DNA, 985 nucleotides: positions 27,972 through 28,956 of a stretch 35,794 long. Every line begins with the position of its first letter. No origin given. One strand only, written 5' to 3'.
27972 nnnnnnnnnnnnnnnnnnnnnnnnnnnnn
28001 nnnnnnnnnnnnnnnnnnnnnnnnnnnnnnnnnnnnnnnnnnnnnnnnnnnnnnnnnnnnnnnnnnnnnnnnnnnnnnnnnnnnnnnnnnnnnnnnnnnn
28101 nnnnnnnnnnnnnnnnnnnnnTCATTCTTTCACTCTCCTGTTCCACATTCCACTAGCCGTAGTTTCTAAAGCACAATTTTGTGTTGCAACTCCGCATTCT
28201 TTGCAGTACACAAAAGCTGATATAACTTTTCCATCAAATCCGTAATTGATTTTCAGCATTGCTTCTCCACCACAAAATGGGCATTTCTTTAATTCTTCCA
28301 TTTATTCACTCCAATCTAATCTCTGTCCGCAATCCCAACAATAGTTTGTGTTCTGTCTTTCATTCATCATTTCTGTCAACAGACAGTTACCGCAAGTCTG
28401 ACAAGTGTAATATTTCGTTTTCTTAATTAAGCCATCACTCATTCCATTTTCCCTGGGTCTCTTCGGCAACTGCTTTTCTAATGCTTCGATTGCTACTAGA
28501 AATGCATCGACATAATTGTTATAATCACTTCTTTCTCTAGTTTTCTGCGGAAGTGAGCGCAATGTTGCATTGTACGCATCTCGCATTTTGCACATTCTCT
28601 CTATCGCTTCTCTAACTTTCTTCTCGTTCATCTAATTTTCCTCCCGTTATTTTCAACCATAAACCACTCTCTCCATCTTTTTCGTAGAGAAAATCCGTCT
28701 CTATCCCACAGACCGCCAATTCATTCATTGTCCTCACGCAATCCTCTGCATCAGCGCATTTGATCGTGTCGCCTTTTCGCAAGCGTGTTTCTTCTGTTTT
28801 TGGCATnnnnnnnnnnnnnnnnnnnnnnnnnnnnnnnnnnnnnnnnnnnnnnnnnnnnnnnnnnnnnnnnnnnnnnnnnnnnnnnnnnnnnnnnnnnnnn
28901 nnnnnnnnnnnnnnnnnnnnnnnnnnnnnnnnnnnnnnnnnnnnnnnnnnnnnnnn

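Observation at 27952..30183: Anti-restriction island: orphan multispecific C5-MTase, Lar-like protein and a run of coupled Cys-rich/zinc-ribbon mini-proteins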

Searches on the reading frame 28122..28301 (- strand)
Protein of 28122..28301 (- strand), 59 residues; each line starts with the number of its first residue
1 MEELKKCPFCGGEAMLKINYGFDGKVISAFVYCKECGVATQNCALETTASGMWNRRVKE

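Call 5: search_protein_families(library=pfam, proteins=[window:28122-28301:-], max_evalue=0.1)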
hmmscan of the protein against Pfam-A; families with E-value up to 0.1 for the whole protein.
window:28122-28301:- (59 aa): 9 families
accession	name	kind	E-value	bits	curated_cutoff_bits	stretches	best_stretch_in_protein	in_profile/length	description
PF14354.12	Lar_restr_allev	-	2.6e-12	47.2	28.6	1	2-56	1-57/58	Restriction alleviation protein Lar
PF23455.1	DUF7129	-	0.0033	17.6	30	0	2-13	25-36/45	Domain of unknown function (DUF7129)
PF05129.18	Zn_ribbon_Elf1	-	0.013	16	29.8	1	6-41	24-57/79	Transcription elongation factor Elf1 like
PF08271.17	Zn_Ribbon_TF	-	0.023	14.7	29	0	6-14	2-10/43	TFIIB zinc-binding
PF12760.12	Zn_ribbon_IS1595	-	0.026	14.9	25.4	0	6-36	20-43/46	Transposase zinc-ribbon domain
PF09723.15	Zn_ribbon_8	-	0.029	14.8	34.4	0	3-17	25-39/41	Zinc ribbon domain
PF14803.11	Zn_ribbon_Nudix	-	0.044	14.1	25.6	0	7-19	3-15/34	Nudix N-terminal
PF05876.18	GpA_ATPase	-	0.07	13.2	25.6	1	6-53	196-247/247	Phage terminase large subunit gpA, ATPase domain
PF08772.16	Zn_ribbon_NOB1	-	0.077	13.6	24.9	0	7-24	26-43/72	Nin one binding (NOB1) Zn-ribbon like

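Call 6: search_protein_families(library=phrogs, proteins=[window:28122-28301:-], max_evalue=0.01)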
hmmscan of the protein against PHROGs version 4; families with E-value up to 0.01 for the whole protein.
window:28122-28301:- (59 aa): 3 families
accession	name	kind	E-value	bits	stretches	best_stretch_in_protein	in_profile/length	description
phrog_599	-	moron, auxiliary metabolic gene and host takeover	5.1e-10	40.9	1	2-58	72-128/262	Lar-like restriction alleviation protein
phrog_19812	-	unknown function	3.8e-05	25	1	3-58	5-53/138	-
phrog_28653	-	unknown function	0.0025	18.8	1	4-56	9-61/65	-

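Call 82: search_protein_families(library=ncbifam, proteins=[window:28122-28301:-], max_evalue=0.01)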
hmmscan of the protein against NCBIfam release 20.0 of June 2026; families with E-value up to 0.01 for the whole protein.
window:28122-28301:- (59 aa): 4 families
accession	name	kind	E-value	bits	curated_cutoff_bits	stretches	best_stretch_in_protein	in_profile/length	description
TIGR03655.1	anti_R_Lar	subfamily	1.1e-10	41.6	39.6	1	4-56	1-54/55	Lar family restriction alleviation protein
NF033497.1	rubre_like_arch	subfamily_domain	0.00027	20.6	32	0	33-45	19-31/34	rubrerythrin-like domain-containing protein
NF038101.1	Trm112_arch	equivalog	0.0032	17.6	77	1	6-38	10-42/59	methytransferase partner Trm112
TIGR00340.1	zpr1_rel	hypoth_equivalog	0.0056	16.2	117.95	1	7-43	1-41/163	zinc finger protein ZPR1 homolog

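Call 99: search_protein_families(library=padloc, proteins=[window:28122-28301:-], max_evalue=0.01)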
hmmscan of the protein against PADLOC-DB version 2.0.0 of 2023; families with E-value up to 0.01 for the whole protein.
window:28122-28301:- (59 aa): 1 family
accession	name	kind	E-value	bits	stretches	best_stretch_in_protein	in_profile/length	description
PDLC04447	PDC-M14A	-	0.0093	14.3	0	6-41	21-54/152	-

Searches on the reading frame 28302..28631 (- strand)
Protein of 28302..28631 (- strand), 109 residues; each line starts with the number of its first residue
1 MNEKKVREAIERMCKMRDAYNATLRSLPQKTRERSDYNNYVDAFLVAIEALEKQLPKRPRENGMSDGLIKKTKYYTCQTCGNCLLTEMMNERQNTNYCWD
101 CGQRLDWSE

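Call 5: search_protein_families(library=pfam, proteins=[window:28302-28631:-], max_evalue=0.1)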
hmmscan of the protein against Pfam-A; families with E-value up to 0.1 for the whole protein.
window:28302-28631:- (109 aa): 4 families
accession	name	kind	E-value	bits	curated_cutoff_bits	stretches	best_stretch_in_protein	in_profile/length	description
PF07191.17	Zn_ribbon_6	-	0.014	15.8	25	1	69-106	11-40/67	Double zinc ribbon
PF16919.11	PknG_rubred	-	0.047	14.1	28.5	0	53-106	16-69/74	Protein kinase G rubredoxin domain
PF07282.18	Cas12f1-like_TNB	-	0.048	14.3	26.3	1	69-106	20-51/60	Cas12f1-like, TNB domain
PF08792.16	A2L_zn_ribbon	-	0.097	12.8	22.9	1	65-83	11-30/33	A2L zinc ribbon domain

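Call 6: search_protein_families(library=phrogs, proteins=[window:28302-28631:-], max_evalue=0.01)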
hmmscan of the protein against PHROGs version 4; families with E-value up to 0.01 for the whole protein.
window:28302-28631:- (109 aa): 4 families
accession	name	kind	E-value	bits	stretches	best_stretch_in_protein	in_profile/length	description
phrog_10714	-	unknown function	3.5e-18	66.8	1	1-109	1-103/109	-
phrog_16351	-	DNA, RNA and nucleotide metabolism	0.00061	21.2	1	53-109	42-91/97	DNA binding protein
phrog_27132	-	unknown function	0.0027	18.6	1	70-109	23-59/78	-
phrog_8344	-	unknown function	0.008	17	0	70-105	40-72/127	-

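Call 33: find_related_loci(query=A3, collection=viral_contigs, flank=3500)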
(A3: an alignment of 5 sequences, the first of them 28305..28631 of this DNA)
Query A3 (109 aa) in viral_contigs; peptide patterns used: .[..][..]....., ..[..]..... (x = any residue, [..] = any of these).
485 stretches matched a pattern; 327 encode a relative of the query (tblastn E <= 1e-3); the best 80 are kept; 80 distinct loci.
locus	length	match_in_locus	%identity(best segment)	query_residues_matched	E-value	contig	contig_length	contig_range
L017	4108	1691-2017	97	1-109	3e-70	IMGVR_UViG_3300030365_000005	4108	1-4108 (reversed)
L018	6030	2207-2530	91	1-108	3e-64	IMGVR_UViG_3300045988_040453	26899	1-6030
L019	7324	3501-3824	91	1-108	3e-64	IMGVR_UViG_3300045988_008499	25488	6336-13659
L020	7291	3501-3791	68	1-109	9e-44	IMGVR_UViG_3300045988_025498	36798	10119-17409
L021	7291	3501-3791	68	1-109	9e-44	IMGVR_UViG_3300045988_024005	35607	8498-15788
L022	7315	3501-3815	66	1-109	6e-43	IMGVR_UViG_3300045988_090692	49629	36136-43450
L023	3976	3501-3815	61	1-109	4e-40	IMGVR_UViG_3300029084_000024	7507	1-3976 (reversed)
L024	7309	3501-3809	63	1-109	8e-38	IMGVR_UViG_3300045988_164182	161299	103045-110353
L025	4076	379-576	91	1-66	6e-36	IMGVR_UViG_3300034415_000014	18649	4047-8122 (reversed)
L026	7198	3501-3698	92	1-66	4e-36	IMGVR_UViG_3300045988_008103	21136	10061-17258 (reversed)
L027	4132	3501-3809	64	1-109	1e-35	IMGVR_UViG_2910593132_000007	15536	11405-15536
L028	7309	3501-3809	63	1-109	2e-35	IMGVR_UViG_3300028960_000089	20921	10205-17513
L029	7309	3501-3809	63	1-109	4e-35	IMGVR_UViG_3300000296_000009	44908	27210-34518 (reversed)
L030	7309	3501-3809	63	1-109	4e-35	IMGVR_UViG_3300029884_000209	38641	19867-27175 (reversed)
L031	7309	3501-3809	62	1-109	7e-35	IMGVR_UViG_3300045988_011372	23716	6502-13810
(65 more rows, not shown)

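Call 37: search_protein_families(library=pfam, alignment_id=A4, max_evalue=0.0001)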
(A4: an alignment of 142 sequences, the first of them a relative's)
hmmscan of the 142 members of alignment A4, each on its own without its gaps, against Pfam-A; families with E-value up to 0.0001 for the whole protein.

A. member 1, L017:139-1497:+ (453 aa): 1 family
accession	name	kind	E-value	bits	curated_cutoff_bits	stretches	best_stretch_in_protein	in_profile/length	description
PF00145.23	DNA_methylase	-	1.5e-25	90.8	22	1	5-426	3-320/324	C-5 cytosine-specific DNA methylase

B. families by the number of members that match (of 142 scanned): 27 families (the first 25 are shown)
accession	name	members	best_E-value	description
PF00145.23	DNA_methylase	9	1.4e-62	C-5 cytosine-specific DNA methylase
PF09643.15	YopX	9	1e-15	YopX protein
PF14354.12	Lar_restr_allev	8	2.3e-10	Restriction alleviation protein Lar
PF01507.26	PAPS_reduct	7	7.7e-25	Phosphoadenosine phosphosulfate reductase domain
PF01695.23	IstB_IS21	4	1e-19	IstB-like ATP binding protein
PF00308.24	Bac_DnaA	4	6.5e-08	Bacterial DnaA ATPAse domain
PF06048.17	DUF927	2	6.3e-39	Domain of unknown function (DUF927)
PF01555.25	N6_N4_Mtase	2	1.1e-25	DNA methylase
PF18662.7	HTH_56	2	3.2e-18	Cch helix turn helix domain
PF14199.11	DUF4317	1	5.7e-164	Domain of unknown function (DUF4317)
PF02384.22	N6_Mtase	1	4.3e-53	N-6 DNA Methylase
PF09681.16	Phage_rep_org_N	1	8.3e-43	N-terminal phage replisome organiser (Phage_rep_org_N)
PF05866.16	RusA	1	2.6e-35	Endodeoxyribonuclease RusA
PF00692.24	dUTPase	1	3e-30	dUTPase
PF00589.27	Phage_integrase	1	6.7e-28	Phage integrase family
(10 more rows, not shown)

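Call 75: search_solved_structures(query=A3, max_evalue=5)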
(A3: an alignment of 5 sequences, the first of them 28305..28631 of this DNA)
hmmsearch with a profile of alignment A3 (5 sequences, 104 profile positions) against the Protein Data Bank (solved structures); distinct sequences matched with E-value up to 5: 24.
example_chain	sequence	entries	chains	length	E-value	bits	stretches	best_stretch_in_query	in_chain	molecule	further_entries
5oj8_A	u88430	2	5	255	0.063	16.8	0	16-80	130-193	Kinesin light chain 1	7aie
2v6y_A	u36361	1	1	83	0.11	16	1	3-57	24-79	AAA FAMILY ATPASE, P60 KATANIN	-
2v6y_B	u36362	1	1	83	0.15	15.6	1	3-57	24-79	AAA FAMILY ATPASE, P60 KATANIN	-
8bd3_U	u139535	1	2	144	0.34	14.5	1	18-63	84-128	Chloroplast oxygen-evolving enhancer protein 3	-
7xfr_B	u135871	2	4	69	0.35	14.5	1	1-60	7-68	Autophagy-related protein 16-1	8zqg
8r4p_A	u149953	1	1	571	0.39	14.3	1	33-79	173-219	Adhesin binding fucosylated histo-blood group antigen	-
5f7y_A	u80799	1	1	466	0.43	14.2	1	33-79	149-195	Adhesin binding fucosylated histo-blood group antigen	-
5f7k_A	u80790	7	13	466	0.43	14.2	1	33-79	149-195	Adhesin binding fucosylated histo-blood group antigen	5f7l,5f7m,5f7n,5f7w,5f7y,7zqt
1tjl_A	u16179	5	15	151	0.46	14.1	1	50-97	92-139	DnaK suppressor protein | RNA polymerase-binding transcription factor DksA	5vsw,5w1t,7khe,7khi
5f8q_A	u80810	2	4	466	0.48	14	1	33-81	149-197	Adhesin binding fucosylated histo-blood group antigen,Adhesin,Adhesin binding fucosylated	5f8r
5f93_A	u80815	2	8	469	0.58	13.8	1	33-89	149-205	Adhesin binding fucosylated histo-blood group antigen,Adhesin,Adhesin binding fucosylated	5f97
9hd7_Q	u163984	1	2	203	0.77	13.4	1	18-63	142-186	Chloroplast oxygen-evolving enhancer protein 3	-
2jw6_A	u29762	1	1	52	0.8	13.3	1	70-103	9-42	Deformed epidermal autoregulatory factor 1 homolog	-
4a24_A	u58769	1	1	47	1.1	12.9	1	70-103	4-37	DEFORMED EPIDERMAL AUTOREGULATORY FACTOR 1 HOMOLOG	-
3qvn_A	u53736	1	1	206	1.1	12.8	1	34-63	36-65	Manganese-containing superoxide dismutase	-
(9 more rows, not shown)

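Call 82: search_protein_families(library=ncbifam, proteins=[window:28302-28631:-], max_evalue=0.01)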
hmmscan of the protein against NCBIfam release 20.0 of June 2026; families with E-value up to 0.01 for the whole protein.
window:28302-28631:- (109 aa): 1 family
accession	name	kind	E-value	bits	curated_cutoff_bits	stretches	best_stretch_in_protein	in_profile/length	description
NF001199.0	PRK00164.2-1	equivalog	0.0031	16.7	231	1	8-102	166-254/308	GTP 3',8-cyclase MoaA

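Call 99: search_protein_families(library=padloc, proteins=[window:28302-28631:-], max_evalue=0.01)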
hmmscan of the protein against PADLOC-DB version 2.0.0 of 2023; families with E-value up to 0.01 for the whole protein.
window:28302-28631:- (109 aa): 0 families

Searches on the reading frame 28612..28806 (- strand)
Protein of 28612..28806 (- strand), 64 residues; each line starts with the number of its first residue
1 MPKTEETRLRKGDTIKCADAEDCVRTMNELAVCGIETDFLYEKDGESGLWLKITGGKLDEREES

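Call 5: search_protein_families(library=pfam, proteins=[window:28612-28806:-], max_evalue=0.1)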
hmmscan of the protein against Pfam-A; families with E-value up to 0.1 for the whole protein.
window:28612-28806:- (64 aa): 0 families

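Call 6: search_protein_families(library=phrogs, proteins=[window:28612-28806:-], max_evalue=0.01)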
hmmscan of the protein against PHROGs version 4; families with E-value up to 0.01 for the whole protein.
window:28612-28806:- (64 aa): 0 families

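Call 45: find_homologous_proteins(query=window:28615-28806:-, max_evalue=0.001)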
Query window:28615-28806:- (64 aa): 62 proteins with E <= 0.001 among 63 candidates.
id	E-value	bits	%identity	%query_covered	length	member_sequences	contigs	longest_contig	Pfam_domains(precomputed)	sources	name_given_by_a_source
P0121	2.7e-30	120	95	92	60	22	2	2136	-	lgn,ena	-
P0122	4.6e-29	116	92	94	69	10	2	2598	-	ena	-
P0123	1.0e-28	115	92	92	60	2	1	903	-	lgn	-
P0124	1.1e-28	115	93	92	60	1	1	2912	-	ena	-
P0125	3.2e-28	114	90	94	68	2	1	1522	-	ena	-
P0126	3.7e-28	114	90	94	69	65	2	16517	-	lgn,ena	-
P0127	1.1e-27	112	90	94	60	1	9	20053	-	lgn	-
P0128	1.6e-27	112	90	92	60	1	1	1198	-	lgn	-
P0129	1.6e-26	108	86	92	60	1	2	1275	-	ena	-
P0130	1.6e-25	105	89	83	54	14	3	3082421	-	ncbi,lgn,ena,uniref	ncbi:hypothetical protein [Mediterraneibacter gnavus]|uniref:hypothetical protein n=1 Tax=Mediterran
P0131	7.1e-24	100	82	94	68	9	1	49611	-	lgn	-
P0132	1.0e-23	100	98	77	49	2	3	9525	-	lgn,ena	-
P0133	1.4e-23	99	80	86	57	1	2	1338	-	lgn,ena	-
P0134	7.6e-23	97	85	83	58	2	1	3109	-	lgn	-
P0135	2.4e-22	95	83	83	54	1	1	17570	-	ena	-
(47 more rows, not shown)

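Call 74: search_solved_structures(query=A7, max_evalue=5)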
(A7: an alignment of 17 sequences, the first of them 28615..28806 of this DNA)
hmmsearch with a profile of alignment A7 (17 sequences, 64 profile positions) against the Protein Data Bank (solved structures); distinct sequences matched with E-value up to 5: 3.
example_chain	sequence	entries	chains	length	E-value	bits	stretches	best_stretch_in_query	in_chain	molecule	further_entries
8hil_L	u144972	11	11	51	0.84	12.3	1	5-19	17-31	DNA-directed RNA polymerases II, IV and V subunit 12 | DNA-directed RNA polymerase II, IV and V subunit 12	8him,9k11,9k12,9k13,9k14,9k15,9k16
7eu0_L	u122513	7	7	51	0.89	12.2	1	5-19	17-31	DNA-directed RNA polymerases II, IV and V subunit 12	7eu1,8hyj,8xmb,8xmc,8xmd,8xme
2eey_A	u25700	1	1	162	0.91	12.2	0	20-55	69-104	Molybdopterin biosynthesis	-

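Call 82: search_protein_families(library=ncbifam, proteins=[window:28612-28806:-], max_evalue=0.01)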
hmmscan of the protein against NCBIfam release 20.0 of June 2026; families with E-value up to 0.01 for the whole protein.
window:28612-28806:- (64 aa): 0 families

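Call 87: predict_structure(alignment_id=A7)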
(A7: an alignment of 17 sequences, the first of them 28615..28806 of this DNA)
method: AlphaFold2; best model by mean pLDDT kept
length: 64 residues; sequences in the alignment: 17
mean_pLDDT: 78.0   pTM: 0.59
mean pLDDT of the five models: 78.0, 77.1, 77.0, 76.6, 75.0
residues with pLDDT >= 90: 11; 70-90: 37; 50-70: 6; < 50: 10
segments of 3 or more residues with pLDDT < 50: 1-6, 61-64
pLDDT, mean of each block of 10 residues (from residue 1): 54 88 89 87 87 76 47
secondary structure, 60 per line:
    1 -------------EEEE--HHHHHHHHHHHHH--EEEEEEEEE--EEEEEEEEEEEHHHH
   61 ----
elements in order: E14-17 H20-32 E35-43 E46-56 H57-60

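Call 90: fold_search(model_id=the predicted structure, library=pdb)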
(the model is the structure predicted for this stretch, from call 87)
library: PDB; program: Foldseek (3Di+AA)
matches with E <= 10: 677; with E <= 0.001: 0
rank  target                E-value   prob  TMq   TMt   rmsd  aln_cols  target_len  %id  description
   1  2lxr_MODEL_1_A        4.0e-01  0.25  0.35  0.32   5.4        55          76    9  Solution structure of HP1264 from Helicobacter pylori (released 2012-10-03)
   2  1j0r_B                4.2e-01  0.35  0.33  0.22   5.2        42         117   10  Crystal structure of the replication termination protein mutant C110S (released 2003-11-20)
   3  6y2c_B                4.2e-01  0.23  0.35  0.30   6.8        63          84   13  Crystal structure of the third KH domain of FUBP1 (released 2020-03-25)
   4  8fzb_B                5.9e-01  0.44  0.43  0.11   3.9        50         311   16  Crystal structure of human FAM86A (released 2023-06-21)
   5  7rx3_A                6.3e-01  0.23  0.38  0.06   4.2        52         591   10  afTMEM16 in C14 lipid nanodiscs with MSP1E3 scaffold protein in the absence of Ca2+ (released 2022-05-18)
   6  1ug8_MODEL_1_A        6.7e-01  0.21  0.43  0.35   6.3        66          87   15  NMR structure of the R3H domain from Poly(A)-specific Ribonuclease (released 2004-08-17)
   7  6qm9_A                7.1e-01  0.38  0.44  0.06   4.3        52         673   17  Cryo-EM structure of calcium-bound nhTMEM16 lipid scramblase in nanodisc (open state) (released 2019-03-06)
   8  1vde_A                7.6e-01  0.72  0.50  0.09   2.6        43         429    7  PI-SCEI, A HOMING ENDONUCLEASE WITH PROTEIN SPLICING ACTIVITY (released 1998-04-08)
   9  6oy3_A                7.6e-01  0.35  0.47  0.07   4.9        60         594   17  nhTMEM16 L302A +Ca2+ in nanodiscs (released 2019-11-06)
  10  8fzb_A                8.7e-01  0.38  0.43  0.11   4.0        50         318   16  Crystal structure of human FAM86A (released 2023-06-21)
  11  8tol_A                8.7e-01  0.33  0.47  0.06   4.9        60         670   17  nhTMEM16 lipid scramblase in lipid nanodiscs with MSP1E3 scaffold protein in the presence of Ca2+ (open state) (released 2024-05-08)
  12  7mp7_MODEL_1_A        8.7e-01  0.30  0.43  0.34   8.5        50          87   20  Rules for designing protein fold switches and their implications for the folding code (released 2022-05-18)
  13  6qm5_A                8.7e-01  0.30  0.46  0.06   4.9        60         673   17  Cryo-EM structure of calcium-bound nhTMEM16 lipid scramblase in DDM (released 2019-03-06)
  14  7rxa_A                9.3e-01  0.20  0.36  0.06   3.8        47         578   13  afTMEM16 DE/AA mutant in C14 lipid nanodiscs in the presence of Ca2+ (released 2022-05-18)
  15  2ab5_A                9.3e-01  0.10  0.28  0.12   5.6        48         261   19  bI3 LAGLIDADG Maturase (released 2005-08-30)
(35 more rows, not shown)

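Call 93: fold_search(model_id=the predicted structure, library=viral)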
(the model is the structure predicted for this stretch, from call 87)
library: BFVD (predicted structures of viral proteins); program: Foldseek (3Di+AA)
matches with E <= 10: 1187; with E <= 0.001: 1
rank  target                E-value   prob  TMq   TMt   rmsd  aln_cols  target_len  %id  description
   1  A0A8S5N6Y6            2.9e-04  1.00  0.73  0.62   0.6        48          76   33  Uncharacterized protein [Siphoviridae sp. ctnN38]
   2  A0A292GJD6            1.1e-01  0.96  0.60  0.34   5.8        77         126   10  (no name in the UniProt tables at hand)
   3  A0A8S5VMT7            1.1e-01  0.95  0.56  0.34   3.4        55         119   13  Uncharacterized protein [Ackermannviridae sp.]
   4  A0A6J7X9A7            1.3e-01  0.94  0.53  0.54   3.1        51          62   12  Uncharacterized protein [uncultured Caudovirales phage]
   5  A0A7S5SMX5            1.3e-01  0.91  0.53  0.40   4.1        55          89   20  (no name in the UniProt tables at hand)
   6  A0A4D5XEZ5            1.5e-01  0.89  0.54  0.25   6.9        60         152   20  Uncharacterized protein [Mimivirus LCMiAC02]
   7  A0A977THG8            1.7e-01  0.98  0.56  0.52   2.8        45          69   18  (no name in the UniProt tables at hand)
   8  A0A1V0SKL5            1.7e-01  0.75  0.48  0.33   4.3        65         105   14  Uncharacterized protein [Klosneuvirus KNV1]
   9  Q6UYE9                1.7e-01  0.54  0.43  0.37   6.4        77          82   16  Uncharacterized protein [Burkholderia phage BcepNazgul]
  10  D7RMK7                1.9e-01  0.47  0.40  0.36   7.9        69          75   16  Uncharacterized protein 30.3 [Escherichia phage IME08]
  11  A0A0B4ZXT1            2.2e-01  0.21  0.30  0.26   7.6        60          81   18  Uncharacterized protein [Mycobacterium phage Cosmo]
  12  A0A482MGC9            2.3e-01  0.96  0.59  0.69   3.8        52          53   15  Uncharacterized protein [Serratia phage Parlo]
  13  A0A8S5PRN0            2.3e-01  0.77  0.45  0.58   3.7        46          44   20  Uncharacterized protein [Siphoviridae sp. ctZro7]
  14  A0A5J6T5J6            2.3e-01  0.47  0.45  0.39   7.4        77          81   10  Uncharacterized protein [Aeromonas phage vB_AhyS-A18P4]
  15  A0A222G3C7            2.5e-01  0.93  0.46  0.71   3.8        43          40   26  Uncharacterized protein [Marinomonas phage CB5A]
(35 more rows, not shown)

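Call 99: search_protein_families(library=padloc, proteins=[window:28612-28806:-], max_evalue=0.01)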
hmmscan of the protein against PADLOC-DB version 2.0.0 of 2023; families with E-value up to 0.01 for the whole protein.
window:28612-28806:- (64 aa): 0 families
